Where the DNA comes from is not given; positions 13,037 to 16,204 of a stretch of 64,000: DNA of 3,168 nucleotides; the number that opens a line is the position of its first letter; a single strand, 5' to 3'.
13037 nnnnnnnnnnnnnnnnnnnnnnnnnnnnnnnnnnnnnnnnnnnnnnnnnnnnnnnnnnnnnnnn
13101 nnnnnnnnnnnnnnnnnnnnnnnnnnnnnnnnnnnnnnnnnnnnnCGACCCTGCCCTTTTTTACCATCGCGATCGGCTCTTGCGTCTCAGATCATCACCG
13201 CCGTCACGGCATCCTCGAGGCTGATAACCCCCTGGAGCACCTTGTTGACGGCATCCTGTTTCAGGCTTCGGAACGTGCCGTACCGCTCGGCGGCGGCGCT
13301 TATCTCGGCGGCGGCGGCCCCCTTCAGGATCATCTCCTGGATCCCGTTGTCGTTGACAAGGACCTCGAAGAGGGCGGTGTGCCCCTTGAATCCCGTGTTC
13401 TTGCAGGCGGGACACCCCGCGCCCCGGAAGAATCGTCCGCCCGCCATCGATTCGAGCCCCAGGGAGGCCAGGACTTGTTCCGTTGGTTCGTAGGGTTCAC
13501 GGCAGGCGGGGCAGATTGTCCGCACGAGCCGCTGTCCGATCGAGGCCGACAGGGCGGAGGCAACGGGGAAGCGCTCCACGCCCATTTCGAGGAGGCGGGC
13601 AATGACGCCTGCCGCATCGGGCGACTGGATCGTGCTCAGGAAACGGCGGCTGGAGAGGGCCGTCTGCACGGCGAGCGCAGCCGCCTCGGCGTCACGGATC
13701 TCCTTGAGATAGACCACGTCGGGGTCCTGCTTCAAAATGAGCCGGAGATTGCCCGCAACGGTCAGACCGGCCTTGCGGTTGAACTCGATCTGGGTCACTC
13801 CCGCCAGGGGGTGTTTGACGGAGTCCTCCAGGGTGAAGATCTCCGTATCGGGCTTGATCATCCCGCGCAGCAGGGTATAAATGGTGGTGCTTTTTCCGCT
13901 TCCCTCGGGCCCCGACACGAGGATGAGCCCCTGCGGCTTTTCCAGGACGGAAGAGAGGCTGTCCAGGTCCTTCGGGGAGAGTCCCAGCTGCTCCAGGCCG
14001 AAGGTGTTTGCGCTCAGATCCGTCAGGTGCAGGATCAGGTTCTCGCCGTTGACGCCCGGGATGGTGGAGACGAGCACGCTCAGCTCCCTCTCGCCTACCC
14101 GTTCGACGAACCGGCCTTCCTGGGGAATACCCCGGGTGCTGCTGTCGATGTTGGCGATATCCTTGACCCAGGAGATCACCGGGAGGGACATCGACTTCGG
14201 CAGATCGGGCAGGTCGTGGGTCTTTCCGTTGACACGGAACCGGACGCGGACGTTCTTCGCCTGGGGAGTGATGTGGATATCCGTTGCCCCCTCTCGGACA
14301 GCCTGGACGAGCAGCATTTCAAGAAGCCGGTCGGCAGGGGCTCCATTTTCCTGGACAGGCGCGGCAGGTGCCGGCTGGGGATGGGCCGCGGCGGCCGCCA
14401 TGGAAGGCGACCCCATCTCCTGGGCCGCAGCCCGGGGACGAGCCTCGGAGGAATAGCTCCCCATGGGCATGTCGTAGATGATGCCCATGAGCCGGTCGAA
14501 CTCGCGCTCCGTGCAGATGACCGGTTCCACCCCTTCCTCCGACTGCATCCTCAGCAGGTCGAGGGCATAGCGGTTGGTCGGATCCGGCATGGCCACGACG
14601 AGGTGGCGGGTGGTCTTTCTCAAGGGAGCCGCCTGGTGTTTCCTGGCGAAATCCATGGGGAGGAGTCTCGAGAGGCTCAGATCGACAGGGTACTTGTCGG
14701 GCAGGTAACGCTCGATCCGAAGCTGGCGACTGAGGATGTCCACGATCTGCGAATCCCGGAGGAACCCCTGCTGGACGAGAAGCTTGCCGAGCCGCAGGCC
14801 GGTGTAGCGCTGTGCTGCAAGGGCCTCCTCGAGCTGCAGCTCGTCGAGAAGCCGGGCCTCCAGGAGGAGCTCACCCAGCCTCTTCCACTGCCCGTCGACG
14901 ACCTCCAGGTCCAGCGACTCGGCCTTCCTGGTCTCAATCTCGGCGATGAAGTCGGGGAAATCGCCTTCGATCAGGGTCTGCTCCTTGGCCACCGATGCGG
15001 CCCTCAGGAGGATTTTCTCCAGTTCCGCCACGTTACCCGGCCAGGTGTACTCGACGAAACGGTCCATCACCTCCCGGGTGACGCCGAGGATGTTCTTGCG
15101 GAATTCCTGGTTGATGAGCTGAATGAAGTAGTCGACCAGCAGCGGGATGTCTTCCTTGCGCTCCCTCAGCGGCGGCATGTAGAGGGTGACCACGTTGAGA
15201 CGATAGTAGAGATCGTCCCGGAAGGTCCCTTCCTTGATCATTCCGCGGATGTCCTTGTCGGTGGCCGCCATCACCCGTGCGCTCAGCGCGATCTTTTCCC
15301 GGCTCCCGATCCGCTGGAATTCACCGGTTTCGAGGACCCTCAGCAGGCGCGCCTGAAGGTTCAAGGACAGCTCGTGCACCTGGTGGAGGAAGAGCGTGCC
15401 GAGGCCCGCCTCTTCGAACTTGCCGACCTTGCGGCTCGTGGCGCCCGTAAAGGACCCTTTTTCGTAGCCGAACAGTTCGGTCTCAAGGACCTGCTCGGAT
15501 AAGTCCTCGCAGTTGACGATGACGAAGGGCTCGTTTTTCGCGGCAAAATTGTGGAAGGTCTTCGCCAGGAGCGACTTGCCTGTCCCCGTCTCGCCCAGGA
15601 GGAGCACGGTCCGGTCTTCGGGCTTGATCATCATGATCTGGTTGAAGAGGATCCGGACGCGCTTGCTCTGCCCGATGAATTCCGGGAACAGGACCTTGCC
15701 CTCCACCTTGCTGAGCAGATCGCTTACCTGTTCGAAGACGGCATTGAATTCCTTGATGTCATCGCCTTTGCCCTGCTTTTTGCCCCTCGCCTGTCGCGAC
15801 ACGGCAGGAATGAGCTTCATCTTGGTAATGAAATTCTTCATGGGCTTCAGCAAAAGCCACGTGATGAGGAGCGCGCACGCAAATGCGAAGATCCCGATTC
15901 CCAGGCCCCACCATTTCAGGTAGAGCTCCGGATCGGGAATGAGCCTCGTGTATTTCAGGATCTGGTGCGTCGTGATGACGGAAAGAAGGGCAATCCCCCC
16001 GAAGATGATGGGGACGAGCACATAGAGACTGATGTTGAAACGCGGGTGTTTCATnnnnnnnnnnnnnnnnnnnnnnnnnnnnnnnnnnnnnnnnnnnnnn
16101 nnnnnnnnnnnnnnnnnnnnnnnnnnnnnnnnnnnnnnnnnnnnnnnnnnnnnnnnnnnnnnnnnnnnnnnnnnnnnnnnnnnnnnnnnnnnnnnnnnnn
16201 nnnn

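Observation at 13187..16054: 955-aa membrane protein fusing a sigma-54 AAA+ core lacking Walker B DE, an intact double-motif MshEN domain and a GspE ATPase lacking a canonical His box; no DNA-binding domain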

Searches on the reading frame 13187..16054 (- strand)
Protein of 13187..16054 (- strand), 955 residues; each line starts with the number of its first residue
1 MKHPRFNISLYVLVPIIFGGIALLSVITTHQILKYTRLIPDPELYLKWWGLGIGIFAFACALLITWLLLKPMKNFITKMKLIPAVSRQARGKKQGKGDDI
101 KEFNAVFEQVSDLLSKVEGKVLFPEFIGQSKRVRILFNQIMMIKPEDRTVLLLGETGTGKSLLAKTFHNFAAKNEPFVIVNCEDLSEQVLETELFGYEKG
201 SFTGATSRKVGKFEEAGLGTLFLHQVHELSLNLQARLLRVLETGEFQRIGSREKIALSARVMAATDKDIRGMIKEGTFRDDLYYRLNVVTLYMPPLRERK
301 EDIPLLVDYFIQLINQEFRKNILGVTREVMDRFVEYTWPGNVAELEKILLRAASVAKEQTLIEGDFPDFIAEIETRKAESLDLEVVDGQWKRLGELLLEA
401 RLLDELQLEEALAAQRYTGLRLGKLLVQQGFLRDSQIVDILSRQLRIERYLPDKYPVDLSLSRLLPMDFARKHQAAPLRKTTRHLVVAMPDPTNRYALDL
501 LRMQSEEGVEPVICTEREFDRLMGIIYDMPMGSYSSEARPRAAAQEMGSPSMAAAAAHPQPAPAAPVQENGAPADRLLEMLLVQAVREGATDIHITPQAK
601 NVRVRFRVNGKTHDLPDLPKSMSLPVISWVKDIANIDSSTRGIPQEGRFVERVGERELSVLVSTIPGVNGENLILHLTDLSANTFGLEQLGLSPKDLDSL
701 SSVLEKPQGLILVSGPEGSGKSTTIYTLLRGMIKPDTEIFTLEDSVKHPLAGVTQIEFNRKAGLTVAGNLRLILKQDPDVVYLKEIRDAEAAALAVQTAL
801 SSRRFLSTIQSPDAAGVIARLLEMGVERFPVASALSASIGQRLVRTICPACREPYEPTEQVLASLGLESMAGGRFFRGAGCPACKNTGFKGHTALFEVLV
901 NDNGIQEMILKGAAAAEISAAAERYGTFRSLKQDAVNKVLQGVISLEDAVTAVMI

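Call 3: search_protein_families(library=pfam, proteins=[window:13187-16054:-], max_evalue=0.1)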
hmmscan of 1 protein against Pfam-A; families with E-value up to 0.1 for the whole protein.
window:13187-16054:- (955 aa): 38 families (the best 25 are shown)
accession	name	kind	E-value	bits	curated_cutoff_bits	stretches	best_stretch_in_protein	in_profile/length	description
PF00437.27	T2SSE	-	6e-89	298.7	24.9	1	569-949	3-368/370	Type II/IV secretion system protein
PF00158.32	Sigma54_activat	-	6.8e-58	195.5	20.2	1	127-291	2-167/168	Sigma-54 interaction domain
PF25601.1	AAA_lid_14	-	2.2e-20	72.7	27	1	297-378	1-82/87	AAA+ ATPase lid domain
PF14532.12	Sigma54_activ_2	-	9.9e-19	68.4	25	1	127-296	1-138/138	Sigma-54 interaction domain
PF05157.20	MshEN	-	2.6e-17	63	23.1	1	447-530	3-87/90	MshEN domain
PF13191.12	AAA_16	-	6.7e-10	40.2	32.6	2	126-197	2-81/167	AAA ATPase domain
PF07728.20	AAA_5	-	9.1e-09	35.9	22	1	150-259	2-108/139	AAA domain (dynein-related subfamily)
PF13401.12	AAA_22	-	3.9e-08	34.1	27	2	148-186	6-45/130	AAA domain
PF20720.3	nSTAND3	-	1.1e-07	32.2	27.2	2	708-746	17-54/155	Novel STAND NTPase 3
PF00005.33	ABC_tran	-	4.1e-06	27.9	25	1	145-187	9-51/137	ABC transporter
PF06745.19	ATPase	-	5e-06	26.5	26.6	1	145-191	17-65/231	KaiC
PF13555.12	AAA_29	-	6e-06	26.4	27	1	706-725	20-39/61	P-loop containing region of AAA domain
PF12775.13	AAA_7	-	6.6e-06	26.2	25.8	1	145-173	31-59/181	P-loop containing dynein motor region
PF00004.35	AAA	-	1.5e-05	25.9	21.2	1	150-211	1-47/131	ATPase family associated with various cellular activities (AAA)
PF13173.12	AAA_14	-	2.9e-05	24.5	27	0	710-803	4-88/129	AAA domain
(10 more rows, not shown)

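Call 4: search_protein_families(library=ncbifam, proteins=[window:13187-16054:-], max_evalue=0.01)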
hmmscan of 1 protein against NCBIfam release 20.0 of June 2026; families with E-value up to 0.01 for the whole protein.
window:13187-16054:- (955 aa): 63 families (the best 25 are shown)
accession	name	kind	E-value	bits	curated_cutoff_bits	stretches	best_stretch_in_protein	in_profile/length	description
TIGR02538.1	type_IV_pilB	equivalog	3.6e-120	402.2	675.65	1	393-949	2-558/564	type IV-A pilus assembly ATPase PilB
TIGR02533.1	type_II_gspE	equivalog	1.4e-119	400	630.25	1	464-950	3-483/486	type II secretion system ATPase GspE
NF007755.0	PRK10436.1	equivalog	5e-88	295.8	617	1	469-949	13-455/465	type II secretion system protein GspE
TIGR01817.1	nifA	equivalog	6.1e-83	279.4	528.85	1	122-366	194-438/534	nif-specific transcriptional activator NifA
NF053534.1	T4PilAsmATPsTfpB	equivalog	1e-80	271.8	850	1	431-952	62-581/584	type IV pilus assembly ATPase TfpB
NF003451.0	PRK05022.1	equivalog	6.8e-78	262.6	476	1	124-360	190-427/512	nitric oxide reductase transcriptional regulator NorR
NF041552.1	TF_PrdR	equivalog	7.8e-78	262.2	795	1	115-380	259-524/577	sigma-54 dependent transcriptional regulator PrdR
NF038308.1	RNA_repair_RtcR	equivalog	1.6e-76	258.3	650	1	64-415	121-483/530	RNA repair transcriptional activator RtcR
TIGR02915.1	PEP_resp_reg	equivalog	3.5e-73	247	502.6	1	116-386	131-401/445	PEP-CTERM-box response regulator transcription factor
NF008469.0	PRK11361.1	equivalog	3.6e-72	243.5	714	1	131-387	150-407/461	acetoacetate metabolism transcriptional regulator AtoC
TIGR01818.1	ntrC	equivalog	4.5e-71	240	558.6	1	124-392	134-401/463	nitrogen regulation protein NR(I)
NF007689.0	PRK10365.1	equivalog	1e-70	238.7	760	1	126-383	141-399/441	sigma-54-dependent response regulator transcription factor ZraR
NF011958.0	PRK15429.1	equivalog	1.2e-68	232.3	830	1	122-371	377-626/692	formate hydrogenlyase transcriptional activator FlhA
NF041906.1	V4R_TF_MobR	exception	3.8e-67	227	999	1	126-384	234-495/544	phenol degradation transcriptional regulator MobR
TIGR02974.1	phageshock_pspF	equivalog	4.8e-66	223.3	443.55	1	127-356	2-233/336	phage shock protein operon transcriptional activator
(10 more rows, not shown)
